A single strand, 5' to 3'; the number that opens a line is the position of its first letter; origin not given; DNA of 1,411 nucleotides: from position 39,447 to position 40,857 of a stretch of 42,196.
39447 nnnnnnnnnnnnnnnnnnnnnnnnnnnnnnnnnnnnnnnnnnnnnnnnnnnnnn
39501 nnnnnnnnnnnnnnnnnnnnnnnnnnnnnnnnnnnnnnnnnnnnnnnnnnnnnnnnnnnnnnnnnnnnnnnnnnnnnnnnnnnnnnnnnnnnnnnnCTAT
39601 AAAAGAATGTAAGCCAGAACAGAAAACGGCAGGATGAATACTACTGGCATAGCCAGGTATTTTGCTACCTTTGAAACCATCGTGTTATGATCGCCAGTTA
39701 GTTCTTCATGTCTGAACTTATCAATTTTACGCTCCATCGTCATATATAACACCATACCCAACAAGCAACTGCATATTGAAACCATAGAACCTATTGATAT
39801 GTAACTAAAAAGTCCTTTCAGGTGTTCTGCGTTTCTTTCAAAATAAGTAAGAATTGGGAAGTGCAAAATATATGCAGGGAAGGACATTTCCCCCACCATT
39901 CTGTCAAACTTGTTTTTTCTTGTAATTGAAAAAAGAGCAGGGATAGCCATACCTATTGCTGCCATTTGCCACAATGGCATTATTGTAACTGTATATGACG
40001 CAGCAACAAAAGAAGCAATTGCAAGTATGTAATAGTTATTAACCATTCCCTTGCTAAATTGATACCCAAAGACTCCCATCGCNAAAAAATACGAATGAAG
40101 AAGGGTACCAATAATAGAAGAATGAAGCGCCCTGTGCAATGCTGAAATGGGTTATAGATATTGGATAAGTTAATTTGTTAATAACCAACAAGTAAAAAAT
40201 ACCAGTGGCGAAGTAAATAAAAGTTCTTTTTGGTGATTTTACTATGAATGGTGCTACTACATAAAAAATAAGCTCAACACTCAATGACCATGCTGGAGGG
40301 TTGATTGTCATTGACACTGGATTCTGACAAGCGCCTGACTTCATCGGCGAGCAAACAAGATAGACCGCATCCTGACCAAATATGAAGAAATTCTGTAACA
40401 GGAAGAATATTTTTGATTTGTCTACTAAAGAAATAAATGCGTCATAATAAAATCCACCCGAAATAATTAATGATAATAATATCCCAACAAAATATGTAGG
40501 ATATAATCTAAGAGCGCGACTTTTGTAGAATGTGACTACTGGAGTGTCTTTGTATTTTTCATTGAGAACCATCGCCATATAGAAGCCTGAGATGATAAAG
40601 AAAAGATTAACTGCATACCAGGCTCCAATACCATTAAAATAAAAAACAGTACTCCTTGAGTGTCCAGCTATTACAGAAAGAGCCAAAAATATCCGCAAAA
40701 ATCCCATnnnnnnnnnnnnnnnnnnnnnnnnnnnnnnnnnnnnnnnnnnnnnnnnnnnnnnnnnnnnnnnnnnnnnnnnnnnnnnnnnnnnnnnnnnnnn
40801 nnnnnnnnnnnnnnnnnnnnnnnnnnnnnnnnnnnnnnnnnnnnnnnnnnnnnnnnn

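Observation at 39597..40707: AT-rich acyltransferase-3 gene between tail-fibre genes and integrase: candidate lysogenic-conversion gene, possibly inactivated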

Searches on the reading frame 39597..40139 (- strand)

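Call 4: search_protein_families(library=pfam, proteins=[window:39597-40139:-], max_evalue=0.01)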
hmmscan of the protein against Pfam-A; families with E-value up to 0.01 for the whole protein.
window:39597-40139:- (180 aa): 1 family
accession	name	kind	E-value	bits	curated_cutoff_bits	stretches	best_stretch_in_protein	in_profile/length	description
PF01757.29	Acyl_transf_3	-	0.0015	18.1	31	1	21-127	193-323/326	Acyltransferase domain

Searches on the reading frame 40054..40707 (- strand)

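Call 4: search_protein_families(library=pfam, proteins=[window:40054-40707:-], max_evalue=0.01)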
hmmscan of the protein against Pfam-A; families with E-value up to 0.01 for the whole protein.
window:40054-40707:- (217 aa): 1 family
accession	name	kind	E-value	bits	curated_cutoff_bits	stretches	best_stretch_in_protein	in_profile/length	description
PF01757.29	Acyl_transf_3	-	9.1e-16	58.2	31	1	3-212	6-195/326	Acyltransferase domain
